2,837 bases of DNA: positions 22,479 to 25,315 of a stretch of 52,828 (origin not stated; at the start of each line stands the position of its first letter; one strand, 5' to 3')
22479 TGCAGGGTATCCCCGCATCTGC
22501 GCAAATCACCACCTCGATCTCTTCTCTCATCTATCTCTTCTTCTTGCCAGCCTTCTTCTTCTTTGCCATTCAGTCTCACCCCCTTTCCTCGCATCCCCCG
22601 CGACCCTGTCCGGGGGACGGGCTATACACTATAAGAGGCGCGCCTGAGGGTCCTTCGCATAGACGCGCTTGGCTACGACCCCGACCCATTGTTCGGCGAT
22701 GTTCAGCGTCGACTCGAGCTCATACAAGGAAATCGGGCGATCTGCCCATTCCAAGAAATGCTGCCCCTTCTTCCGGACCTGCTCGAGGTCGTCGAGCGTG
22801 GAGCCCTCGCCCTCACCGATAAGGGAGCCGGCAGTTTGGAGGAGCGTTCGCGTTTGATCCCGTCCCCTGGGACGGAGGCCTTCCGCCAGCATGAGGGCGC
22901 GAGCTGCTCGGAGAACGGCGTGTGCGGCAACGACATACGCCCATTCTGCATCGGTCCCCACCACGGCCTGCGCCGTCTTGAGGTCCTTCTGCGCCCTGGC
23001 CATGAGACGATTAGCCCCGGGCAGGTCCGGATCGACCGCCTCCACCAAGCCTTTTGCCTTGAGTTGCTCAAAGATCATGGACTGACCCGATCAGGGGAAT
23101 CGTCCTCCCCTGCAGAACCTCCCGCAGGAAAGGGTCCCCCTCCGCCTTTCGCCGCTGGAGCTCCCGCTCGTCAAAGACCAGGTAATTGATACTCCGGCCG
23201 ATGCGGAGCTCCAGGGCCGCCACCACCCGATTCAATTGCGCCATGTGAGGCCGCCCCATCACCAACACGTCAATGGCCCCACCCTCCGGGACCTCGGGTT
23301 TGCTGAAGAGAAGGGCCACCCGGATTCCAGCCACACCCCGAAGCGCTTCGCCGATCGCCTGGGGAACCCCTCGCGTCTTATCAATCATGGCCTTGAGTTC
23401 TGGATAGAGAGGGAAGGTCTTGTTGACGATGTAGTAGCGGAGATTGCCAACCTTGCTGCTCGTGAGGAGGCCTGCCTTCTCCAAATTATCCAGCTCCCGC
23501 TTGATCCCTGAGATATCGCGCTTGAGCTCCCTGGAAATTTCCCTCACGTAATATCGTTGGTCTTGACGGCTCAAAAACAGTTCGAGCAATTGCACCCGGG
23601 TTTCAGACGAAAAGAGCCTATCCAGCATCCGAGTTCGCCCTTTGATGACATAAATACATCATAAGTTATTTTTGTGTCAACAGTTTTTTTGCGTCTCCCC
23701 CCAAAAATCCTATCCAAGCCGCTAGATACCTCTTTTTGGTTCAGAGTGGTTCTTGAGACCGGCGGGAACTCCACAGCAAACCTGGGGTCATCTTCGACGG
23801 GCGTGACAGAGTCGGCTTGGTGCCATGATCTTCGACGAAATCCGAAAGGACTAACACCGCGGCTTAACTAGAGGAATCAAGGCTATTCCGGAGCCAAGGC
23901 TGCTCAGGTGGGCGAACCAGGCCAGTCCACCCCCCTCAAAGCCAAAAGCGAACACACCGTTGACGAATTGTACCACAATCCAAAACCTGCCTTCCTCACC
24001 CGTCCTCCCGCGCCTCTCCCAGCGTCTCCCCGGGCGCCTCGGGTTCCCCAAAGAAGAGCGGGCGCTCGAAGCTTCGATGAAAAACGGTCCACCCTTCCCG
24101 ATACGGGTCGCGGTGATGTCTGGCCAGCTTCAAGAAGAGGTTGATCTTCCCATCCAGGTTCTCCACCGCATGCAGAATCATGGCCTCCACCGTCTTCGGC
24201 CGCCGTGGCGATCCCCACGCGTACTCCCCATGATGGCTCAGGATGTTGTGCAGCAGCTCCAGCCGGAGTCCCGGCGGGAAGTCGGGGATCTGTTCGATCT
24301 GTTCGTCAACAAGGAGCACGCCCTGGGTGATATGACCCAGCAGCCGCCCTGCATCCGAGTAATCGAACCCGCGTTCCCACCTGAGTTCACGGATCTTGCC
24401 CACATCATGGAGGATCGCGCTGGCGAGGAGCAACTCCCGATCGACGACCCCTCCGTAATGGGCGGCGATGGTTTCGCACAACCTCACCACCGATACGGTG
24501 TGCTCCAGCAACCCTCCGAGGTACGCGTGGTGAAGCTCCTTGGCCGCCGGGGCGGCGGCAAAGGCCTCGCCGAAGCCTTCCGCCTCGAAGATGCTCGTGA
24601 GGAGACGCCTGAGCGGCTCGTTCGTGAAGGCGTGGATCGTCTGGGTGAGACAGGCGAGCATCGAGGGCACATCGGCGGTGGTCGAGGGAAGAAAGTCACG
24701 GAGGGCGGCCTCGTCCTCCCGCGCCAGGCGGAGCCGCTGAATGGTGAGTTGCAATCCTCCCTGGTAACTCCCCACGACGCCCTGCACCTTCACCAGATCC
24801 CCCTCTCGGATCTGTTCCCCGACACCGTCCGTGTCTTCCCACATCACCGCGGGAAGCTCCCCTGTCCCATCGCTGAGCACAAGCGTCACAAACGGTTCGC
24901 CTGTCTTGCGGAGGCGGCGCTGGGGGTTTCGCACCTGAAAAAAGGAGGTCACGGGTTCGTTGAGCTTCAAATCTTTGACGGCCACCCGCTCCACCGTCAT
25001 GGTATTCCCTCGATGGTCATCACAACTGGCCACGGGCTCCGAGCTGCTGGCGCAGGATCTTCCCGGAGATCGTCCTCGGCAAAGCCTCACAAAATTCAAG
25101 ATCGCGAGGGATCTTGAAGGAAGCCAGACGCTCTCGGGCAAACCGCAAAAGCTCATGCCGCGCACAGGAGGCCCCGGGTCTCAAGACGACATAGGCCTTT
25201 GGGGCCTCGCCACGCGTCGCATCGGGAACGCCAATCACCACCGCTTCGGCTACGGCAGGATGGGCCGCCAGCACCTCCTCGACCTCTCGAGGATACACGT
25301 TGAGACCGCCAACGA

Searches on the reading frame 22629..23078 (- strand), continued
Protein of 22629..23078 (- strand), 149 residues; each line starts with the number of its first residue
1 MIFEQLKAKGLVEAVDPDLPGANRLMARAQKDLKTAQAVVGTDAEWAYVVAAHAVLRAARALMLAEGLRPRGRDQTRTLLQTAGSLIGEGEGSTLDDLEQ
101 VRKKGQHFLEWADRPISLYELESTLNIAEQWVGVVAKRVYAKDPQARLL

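Call 35: search_protein_families(library=pfam, max_evalue=0.01, proteins=[L025:2442-3011:+])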
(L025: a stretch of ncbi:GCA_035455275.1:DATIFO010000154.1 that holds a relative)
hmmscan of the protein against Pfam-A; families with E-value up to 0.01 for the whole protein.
L025:2442-3011:+ (189 aa): 2 families
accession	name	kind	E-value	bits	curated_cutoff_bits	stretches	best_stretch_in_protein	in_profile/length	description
PF25212.1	HVO_A0114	-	1.2e-05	25.4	27.6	1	8-62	21-73/84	HVO_A0114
PF12840.13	HTH_20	-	0.00026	21.3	27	1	7-56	2-49/51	Helix-turn-helix domain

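Call 36: search_protein_families(library=ncbifam, max_evalue=0.01, proteins=[window:22629-23078:-])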
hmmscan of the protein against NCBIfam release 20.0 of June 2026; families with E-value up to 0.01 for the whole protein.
window:22629-23078:- (149 aa): 0 families

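Call 75: predict_structure(alignment_id=A3)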
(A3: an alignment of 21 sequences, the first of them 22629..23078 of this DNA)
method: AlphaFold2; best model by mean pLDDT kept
length: 149 residues; sequences in the alignment: 21
mean_pLDDT: 87.3   pTM: 0.84
mean pLDDT of the five models: 87.3, 87.0, 85.9, 85.7, 85.5
residues with pLDDT >= 90: 76; 70-90: 59; 50-70: 12; < 50: 2
segments of 3 or more residues with pLDDT < 50: none
pLDDT, mean of each block of 10 residues (from residue 1): 82 93 96 96 91 96 94 88 79 76 82 82 93 93 67
secondary structure, 60 per line:
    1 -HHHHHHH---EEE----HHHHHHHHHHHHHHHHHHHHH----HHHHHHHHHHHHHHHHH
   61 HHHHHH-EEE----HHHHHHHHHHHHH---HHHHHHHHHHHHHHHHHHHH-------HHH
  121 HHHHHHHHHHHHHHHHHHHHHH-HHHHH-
elements in order: H2-8 E12-14 H19-39 H44-66 E68-70 H75-87 H91-110 H118-142 H144-148

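Call 79: fold_search(model_id=the predicted structure, library=pdb)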
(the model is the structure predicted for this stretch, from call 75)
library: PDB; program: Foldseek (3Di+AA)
matches with E <= 10: 294; with E <= 0.001: 0
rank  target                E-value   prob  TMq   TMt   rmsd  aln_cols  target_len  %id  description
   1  3o10_A                8.6e-03  1.00  0.65  0.69   4.0       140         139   12  Crystal structure of the HEPN domain from human sacsin (released 2011-03-30)
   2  2hsb                  1.4e-02  1.00  0.69  0.80   2.4       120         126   18  Crystal structure of a hepn domain containing protein (af_0298) from archaeoglobus fulgidus at 1.95 A resolution (released 2006-08-15)
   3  3o10_D                2.7e-02  1.00  0.63  0.67   4.1       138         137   12  Crystal structure of the HEPN domain from human sacsin (released 2011-03-30)
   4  1wol                  2.9e-02  1.00  0.61  0.73   3.7       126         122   14  Crystal Structure of ST0689, an archaeal HEPN homologue (released 2005-11-22)
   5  3o10_C                6.8e-02  1.00  0.62  0.67   4.0       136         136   12  Crystal structure of the HEPN domain from human sacsin (released 2011-03-30)
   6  4nqf_A                1.4e-01  1.00  0.56  0.58   4.3       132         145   13  Crystal structure of HEPN domain protein (released 2014-03-26)
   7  6m6u_H                2.2e-01  0.99  0.55  0.61   3.9       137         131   14  Crystal structure the toxin-antitoxin MntA-HpeT mutant-D39ED41E (released 2020-09-30)
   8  7bxo_H                2.2e-01  0.99  0.54  0.61   4.2       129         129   14  Crystal structure of the toxin-antitoxin with AMP-PNP (released 2020-09-30)
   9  4nqf_B                2.4e-01  1.00  0.58  0.57   4.2       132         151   13  Crystal structure of HEPN domain protein (released 2014-03-26)
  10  9min_I                2.4e-01  0.77  0.34  0.38   7.5       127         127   15  Structure of a designed minibinder to NYESO1-A*02:01 (released 2025-08-06)
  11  6m6w_H                2.8e-01  0.98  0.54  0.61   4.0       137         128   14  Crystal structure the toxin-antitoxin MntA-HpeT mutant-Y104A (released 2020-09-30)
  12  7bxo_D                3.6e-01  0.98  0.56  0.62   4.1       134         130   15  Crystal structure of the toxin-antitoxin with AMP-PNP (released 2020-09-30)
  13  7bxo_G                3.8e-01  0.87  0.46  0.51   5.3       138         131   16  Crystal structure of the toxin-antitoxin with AMP-PNP (released 2020-09-30)
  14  6iuh_A                4.2e-01  0.95  0.50  0.58   6.8       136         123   12  Crystal structure of GIT1 PBD domain in complex with Liprin-alpha2 (released 2019-02-20)
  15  7uuw_G                5.9e-01  0.84  0.41  0.39   6.8       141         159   11  Cryogenic electron microscopy 3D map of F-actin bound by the Actin Binding Domain of alpha-catenin ortholog, HMP1 (released 2023-01-18)
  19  7bxo_F                7.6e-01  0.80  0.47  0.52   5.1       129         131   12  Crystal structure of the toxin-antitoxin with AMP-PNP (released 2020-09-30)
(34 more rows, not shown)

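Call 95: find_encoding_contigs(protein=P0119, flank=2500, max_places=3)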
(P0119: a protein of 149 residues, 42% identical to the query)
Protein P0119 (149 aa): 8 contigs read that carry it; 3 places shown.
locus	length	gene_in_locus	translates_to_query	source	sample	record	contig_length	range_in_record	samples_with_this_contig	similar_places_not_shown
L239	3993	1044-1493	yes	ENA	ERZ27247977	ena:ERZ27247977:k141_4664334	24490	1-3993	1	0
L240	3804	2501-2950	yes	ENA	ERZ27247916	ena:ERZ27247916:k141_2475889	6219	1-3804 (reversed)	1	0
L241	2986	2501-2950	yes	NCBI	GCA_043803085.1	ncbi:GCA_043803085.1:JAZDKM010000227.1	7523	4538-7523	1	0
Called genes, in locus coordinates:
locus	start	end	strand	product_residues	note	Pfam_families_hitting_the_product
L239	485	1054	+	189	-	-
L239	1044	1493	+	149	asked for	-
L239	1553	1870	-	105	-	-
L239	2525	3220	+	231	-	PF06835:LptC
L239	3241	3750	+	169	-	PF03968:LptD_N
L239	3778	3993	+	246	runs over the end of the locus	PF00005:ABC_tran, PF13304:AAA_21 (faint)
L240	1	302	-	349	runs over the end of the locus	PF03480:DctP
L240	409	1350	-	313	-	PF16811:TAtT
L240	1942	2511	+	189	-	-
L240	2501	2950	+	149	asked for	-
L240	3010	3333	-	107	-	-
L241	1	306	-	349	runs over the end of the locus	PF03480:DctP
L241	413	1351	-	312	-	PF16811:TAtT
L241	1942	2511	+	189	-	PF25212:HVO_A0114 (weak)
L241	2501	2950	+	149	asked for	-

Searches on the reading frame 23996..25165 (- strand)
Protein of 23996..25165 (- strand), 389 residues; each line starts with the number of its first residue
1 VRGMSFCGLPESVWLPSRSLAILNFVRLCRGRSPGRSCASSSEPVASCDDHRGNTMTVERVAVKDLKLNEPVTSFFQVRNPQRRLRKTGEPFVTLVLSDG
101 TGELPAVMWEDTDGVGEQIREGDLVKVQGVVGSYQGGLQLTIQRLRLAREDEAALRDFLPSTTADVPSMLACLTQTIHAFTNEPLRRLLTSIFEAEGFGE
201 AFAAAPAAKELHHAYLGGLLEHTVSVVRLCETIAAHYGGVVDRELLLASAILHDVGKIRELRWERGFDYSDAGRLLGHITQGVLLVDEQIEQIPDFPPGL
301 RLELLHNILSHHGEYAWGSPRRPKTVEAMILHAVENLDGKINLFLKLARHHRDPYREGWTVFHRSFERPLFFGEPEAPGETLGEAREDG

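Call 8: search_protein_families(library=pfam, proteins=[window:23996-25165:-])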
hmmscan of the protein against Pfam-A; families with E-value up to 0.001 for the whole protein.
window:23996-25165:- (389 aa): 3 families
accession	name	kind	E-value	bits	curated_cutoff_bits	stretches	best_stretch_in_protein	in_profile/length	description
PF01966.28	HD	-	1e-13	52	22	1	220-338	2-114/116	HD domain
PF01336.31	tRNA_anti-codon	-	1.3e-11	44.7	27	1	85-147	10-74/75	OB-fold nucleic acid binding domain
PF07514.17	TraI_2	-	0.00084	18.8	23.9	0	186-231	35-78/324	Putative helicase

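Call 36: search_protein_families(library=ncbifam, max_evalue=0.01, proteins=[window:23996-25165:-])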
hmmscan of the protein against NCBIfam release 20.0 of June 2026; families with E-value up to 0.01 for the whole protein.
window:23996-25165:- (389 aa): 8 families
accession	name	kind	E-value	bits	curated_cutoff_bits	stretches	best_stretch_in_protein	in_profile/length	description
NF010007.0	PRK13480.1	equivalog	2.6e-52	177.9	460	1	63-356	5-296/314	3'-5' exoribonuclease YhaM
TIGR00277.1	HDIG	domain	6.3e-08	32.4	27.6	1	218-287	4-66/84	HDIG domain-containing metalloprotein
TIGR01596.1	cas3_HD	equivalog_domain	3.8e-06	27.1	43.45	1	219-324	1-113/178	CRISPR-associated endonuclease Cas3''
NF004226.0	PRK05673.1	equivalog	0.00053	17.9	1002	1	58-154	971-1068/1146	DNA polymerase III subunit alpha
NF009032.0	PRK12366.1-3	equivalog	0.00093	17.6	773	1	71-149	192-268/651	replication factor A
TIGR03760.1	ICE_TraI_Pfluor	equivalog_domain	0.0017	18.1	161.4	1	205-233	54-82/218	integrating conjugative element relaxase, PFGI-1 class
NF008168.0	PRK10917.2-2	equivalog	0.002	16.4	718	1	61-160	153-253/795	ATP-dependent DNA helicase RecG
NF009033.0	PRK12366.1-4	equivalog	0.0049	15.3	701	1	74-137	170-229/578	replication factor A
